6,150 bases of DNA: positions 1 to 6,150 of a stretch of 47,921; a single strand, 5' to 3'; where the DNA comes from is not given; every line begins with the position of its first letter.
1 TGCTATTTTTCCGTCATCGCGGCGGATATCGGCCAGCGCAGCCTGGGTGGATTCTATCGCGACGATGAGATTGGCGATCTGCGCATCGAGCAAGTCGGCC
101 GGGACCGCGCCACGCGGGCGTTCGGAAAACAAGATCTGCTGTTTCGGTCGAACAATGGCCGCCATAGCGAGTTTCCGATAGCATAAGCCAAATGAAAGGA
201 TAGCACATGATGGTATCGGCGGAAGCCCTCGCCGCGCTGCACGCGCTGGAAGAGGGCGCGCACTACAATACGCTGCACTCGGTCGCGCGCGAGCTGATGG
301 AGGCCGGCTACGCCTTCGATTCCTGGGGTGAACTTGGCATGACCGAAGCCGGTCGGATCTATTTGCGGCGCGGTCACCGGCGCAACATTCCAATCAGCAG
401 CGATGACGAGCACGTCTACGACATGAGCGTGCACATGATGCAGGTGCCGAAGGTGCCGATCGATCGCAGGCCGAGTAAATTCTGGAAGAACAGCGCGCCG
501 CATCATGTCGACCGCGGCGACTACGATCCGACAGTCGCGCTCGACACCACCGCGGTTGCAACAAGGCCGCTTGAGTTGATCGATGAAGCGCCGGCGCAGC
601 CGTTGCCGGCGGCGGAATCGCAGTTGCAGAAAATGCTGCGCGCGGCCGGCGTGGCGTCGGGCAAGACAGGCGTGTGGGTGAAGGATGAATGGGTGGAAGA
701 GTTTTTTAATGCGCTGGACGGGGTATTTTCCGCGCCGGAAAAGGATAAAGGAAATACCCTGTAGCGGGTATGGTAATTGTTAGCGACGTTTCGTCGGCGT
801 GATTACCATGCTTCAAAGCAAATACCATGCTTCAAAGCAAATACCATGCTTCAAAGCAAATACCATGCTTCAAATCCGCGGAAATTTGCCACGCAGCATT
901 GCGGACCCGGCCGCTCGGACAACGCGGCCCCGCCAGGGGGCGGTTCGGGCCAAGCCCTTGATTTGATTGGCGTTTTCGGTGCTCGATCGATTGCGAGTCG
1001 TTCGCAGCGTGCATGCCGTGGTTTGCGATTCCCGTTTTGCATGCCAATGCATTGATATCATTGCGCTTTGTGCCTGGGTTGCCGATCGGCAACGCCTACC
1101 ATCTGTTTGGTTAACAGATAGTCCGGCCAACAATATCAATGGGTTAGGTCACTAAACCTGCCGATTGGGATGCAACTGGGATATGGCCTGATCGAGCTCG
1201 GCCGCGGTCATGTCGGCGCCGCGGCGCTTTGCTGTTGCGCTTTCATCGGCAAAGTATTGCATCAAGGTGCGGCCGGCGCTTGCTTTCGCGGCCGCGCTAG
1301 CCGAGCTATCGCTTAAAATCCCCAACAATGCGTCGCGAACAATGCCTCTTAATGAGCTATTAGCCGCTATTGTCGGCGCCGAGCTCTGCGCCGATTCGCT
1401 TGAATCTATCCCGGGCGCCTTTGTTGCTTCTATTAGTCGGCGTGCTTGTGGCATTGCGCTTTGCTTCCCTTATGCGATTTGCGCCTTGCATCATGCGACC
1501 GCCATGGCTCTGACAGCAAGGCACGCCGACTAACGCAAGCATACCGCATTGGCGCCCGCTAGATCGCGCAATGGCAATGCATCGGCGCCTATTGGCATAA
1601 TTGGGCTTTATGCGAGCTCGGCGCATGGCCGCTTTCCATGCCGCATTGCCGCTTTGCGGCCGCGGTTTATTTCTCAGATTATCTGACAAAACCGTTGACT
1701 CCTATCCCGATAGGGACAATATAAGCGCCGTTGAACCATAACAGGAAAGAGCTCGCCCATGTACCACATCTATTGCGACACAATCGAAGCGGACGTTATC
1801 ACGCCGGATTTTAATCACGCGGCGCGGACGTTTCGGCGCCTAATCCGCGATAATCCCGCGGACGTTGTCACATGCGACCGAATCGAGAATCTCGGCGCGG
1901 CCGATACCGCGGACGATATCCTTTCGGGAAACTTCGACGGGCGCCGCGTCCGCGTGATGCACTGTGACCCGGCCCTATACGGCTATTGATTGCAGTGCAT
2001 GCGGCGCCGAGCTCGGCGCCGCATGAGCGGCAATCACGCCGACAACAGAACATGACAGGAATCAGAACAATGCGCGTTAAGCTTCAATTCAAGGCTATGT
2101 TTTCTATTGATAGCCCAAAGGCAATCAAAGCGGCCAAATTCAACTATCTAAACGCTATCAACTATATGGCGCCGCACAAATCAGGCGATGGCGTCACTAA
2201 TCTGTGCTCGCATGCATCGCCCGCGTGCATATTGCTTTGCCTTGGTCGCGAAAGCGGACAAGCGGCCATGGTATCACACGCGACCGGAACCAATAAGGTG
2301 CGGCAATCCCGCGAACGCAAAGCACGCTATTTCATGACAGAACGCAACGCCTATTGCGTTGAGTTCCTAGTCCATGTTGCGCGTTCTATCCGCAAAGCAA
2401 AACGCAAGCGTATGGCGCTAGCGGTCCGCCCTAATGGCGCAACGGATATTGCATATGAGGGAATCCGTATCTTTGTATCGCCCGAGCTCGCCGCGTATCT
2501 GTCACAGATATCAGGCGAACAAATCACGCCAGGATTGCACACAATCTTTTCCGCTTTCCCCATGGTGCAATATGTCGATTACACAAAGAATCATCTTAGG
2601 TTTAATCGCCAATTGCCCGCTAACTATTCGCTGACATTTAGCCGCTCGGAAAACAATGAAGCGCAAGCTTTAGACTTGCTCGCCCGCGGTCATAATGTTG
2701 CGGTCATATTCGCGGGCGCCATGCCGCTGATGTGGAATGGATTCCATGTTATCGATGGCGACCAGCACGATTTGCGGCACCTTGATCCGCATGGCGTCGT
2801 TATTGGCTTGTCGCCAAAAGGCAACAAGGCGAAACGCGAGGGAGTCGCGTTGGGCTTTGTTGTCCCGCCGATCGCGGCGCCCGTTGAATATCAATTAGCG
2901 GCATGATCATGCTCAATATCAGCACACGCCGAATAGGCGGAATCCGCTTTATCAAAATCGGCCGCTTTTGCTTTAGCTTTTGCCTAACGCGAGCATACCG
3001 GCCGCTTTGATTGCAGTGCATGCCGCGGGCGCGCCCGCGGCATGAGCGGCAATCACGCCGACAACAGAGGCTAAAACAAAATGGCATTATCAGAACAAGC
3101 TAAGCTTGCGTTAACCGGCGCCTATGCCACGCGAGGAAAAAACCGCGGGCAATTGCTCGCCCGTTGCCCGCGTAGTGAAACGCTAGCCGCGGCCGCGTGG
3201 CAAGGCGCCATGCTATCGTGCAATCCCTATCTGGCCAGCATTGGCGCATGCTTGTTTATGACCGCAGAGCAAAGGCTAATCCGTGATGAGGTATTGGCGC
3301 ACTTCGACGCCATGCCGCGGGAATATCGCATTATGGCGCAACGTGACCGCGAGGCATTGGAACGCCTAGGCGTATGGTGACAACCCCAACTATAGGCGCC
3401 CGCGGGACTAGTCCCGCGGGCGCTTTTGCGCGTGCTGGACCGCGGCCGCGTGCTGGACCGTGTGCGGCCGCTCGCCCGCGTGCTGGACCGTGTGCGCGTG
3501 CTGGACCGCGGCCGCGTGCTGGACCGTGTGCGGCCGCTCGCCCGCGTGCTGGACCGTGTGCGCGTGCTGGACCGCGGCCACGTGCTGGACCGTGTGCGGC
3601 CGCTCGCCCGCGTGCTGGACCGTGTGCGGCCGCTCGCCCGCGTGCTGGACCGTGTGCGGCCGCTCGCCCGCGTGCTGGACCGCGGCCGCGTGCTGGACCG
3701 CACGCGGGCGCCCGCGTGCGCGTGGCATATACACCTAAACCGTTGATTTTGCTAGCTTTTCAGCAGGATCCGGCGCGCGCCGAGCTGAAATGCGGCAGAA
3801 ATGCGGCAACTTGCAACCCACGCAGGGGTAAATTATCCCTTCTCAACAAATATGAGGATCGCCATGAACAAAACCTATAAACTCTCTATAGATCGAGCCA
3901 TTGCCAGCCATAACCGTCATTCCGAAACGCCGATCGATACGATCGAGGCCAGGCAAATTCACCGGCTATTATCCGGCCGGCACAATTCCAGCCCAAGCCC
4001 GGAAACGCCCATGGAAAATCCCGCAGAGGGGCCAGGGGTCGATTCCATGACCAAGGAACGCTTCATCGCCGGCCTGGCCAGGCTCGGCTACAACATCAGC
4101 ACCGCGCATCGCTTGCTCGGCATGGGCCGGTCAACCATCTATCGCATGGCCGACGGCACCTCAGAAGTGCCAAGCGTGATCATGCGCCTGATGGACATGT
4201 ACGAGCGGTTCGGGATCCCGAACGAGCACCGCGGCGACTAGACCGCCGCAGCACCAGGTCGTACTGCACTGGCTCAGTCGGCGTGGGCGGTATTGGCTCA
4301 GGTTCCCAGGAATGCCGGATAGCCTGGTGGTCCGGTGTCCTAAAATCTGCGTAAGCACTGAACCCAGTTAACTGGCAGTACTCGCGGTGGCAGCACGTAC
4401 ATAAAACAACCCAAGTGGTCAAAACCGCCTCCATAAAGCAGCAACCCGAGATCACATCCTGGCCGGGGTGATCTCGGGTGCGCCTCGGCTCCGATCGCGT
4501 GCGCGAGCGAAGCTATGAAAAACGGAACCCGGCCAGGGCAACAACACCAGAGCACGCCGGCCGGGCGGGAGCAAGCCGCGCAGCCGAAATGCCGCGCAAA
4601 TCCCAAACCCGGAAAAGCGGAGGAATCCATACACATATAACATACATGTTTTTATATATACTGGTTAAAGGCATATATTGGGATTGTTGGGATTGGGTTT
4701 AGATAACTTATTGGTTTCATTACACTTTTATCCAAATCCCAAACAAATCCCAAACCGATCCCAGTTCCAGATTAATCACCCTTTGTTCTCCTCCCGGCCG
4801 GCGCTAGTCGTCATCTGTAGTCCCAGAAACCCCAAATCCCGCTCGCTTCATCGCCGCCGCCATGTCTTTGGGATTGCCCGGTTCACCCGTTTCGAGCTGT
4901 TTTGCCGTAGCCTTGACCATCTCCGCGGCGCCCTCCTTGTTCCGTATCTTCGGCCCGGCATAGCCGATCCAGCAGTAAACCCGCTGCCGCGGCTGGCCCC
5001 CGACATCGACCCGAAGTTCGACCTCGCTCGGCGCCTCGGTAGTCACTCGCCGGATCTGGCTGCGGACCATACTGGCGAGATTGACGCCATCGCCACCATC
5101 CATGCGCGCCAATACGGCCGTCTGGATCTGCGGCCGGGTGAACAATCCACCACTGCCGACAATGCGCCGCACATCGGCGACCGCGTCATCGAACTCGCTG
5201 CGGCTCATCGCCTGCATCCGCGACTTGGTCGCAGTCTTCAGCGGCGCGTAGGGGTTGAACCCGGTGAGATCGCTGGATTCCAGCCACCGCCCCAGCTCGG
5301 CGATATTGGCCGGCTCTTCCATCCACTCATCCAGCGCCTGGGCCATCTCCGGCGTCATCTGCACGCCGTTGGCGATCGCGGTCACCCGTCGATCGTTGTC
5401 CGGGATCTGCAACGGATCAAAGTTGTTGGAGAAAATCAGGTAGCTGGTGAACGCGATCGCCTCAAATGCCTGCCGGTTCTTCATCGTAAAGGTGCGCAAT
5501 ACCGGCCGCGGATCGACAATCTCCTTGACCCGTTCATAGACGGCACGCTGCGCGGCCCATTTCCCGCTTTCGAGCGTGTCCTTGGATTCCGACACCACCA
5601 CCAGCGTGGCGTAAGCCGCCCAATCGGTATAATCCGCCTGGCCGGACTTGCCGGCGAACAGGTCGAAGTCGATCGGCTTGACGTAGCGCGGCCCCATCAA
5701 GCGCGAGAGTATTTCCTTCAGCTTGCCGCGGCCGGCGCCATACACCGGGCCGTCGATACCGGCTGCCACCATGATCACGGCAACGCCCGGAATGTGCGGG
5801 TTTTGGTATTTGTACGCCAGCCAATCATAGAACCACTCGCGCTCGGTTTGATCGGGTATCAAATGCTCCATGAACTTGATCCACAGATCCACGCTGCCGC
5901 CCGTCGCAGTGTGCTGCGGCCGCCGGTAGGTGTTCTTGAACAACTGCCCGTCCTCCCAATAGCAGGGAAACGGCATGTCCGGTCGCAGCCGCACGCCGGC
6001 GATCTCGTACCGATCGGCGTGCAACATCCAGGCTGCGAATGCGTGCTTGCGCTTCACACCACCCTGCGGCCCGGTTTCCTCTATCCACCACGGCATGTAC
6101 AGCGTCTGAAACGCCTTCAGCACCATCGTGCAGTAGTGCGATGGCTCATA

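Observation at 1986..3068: Two hairpin elements with identical flanks but different, perfectly palindromic cores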

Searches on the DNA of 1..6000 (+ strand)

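Call 6: search_dna_similar(query=window:1-6000:+, collection=phages, mode=near, max_rows=20)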
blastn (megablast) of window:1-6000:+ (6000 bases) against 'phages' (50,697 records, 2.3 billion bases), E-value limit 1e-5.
No match.

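Call 20: search_rna_families(source=window, start=1900, end=3150, threshold=evalue, max_evalue=10, show_alignments=3)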
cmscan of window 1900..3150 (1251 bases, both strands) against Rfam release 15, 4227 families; matches with E-value up to 10: 5.
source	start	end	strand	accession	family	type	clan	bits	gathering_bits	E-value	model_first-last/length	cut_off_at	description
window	1990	2033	+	RF03248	MIR9772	Gene; miRNA;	-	16.6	64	9.4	1-92/92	no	MIR9772 microRNA precursor family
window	3004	3059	+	RF03795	MIR6201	Gene; miRNA;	-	14.5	69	8.5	1-109/109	no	MIR6201 microRNA precursor family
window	2968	3082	-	RF01390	isrG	Gene; sRNA;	-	11.2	100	2.3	1-279/279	no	isrG Hfq binding RNA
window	3019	3060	+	RF02858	Arrc08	Gene; sRNA;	-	9.8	219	10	8-56/270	no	Actinobacillus sRNA 08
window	3016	3050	-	RF02243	Xoo8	Gene; sRNA;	-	9.3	90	7.9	17-51/323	no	Proteobacterial sRNA Xoo8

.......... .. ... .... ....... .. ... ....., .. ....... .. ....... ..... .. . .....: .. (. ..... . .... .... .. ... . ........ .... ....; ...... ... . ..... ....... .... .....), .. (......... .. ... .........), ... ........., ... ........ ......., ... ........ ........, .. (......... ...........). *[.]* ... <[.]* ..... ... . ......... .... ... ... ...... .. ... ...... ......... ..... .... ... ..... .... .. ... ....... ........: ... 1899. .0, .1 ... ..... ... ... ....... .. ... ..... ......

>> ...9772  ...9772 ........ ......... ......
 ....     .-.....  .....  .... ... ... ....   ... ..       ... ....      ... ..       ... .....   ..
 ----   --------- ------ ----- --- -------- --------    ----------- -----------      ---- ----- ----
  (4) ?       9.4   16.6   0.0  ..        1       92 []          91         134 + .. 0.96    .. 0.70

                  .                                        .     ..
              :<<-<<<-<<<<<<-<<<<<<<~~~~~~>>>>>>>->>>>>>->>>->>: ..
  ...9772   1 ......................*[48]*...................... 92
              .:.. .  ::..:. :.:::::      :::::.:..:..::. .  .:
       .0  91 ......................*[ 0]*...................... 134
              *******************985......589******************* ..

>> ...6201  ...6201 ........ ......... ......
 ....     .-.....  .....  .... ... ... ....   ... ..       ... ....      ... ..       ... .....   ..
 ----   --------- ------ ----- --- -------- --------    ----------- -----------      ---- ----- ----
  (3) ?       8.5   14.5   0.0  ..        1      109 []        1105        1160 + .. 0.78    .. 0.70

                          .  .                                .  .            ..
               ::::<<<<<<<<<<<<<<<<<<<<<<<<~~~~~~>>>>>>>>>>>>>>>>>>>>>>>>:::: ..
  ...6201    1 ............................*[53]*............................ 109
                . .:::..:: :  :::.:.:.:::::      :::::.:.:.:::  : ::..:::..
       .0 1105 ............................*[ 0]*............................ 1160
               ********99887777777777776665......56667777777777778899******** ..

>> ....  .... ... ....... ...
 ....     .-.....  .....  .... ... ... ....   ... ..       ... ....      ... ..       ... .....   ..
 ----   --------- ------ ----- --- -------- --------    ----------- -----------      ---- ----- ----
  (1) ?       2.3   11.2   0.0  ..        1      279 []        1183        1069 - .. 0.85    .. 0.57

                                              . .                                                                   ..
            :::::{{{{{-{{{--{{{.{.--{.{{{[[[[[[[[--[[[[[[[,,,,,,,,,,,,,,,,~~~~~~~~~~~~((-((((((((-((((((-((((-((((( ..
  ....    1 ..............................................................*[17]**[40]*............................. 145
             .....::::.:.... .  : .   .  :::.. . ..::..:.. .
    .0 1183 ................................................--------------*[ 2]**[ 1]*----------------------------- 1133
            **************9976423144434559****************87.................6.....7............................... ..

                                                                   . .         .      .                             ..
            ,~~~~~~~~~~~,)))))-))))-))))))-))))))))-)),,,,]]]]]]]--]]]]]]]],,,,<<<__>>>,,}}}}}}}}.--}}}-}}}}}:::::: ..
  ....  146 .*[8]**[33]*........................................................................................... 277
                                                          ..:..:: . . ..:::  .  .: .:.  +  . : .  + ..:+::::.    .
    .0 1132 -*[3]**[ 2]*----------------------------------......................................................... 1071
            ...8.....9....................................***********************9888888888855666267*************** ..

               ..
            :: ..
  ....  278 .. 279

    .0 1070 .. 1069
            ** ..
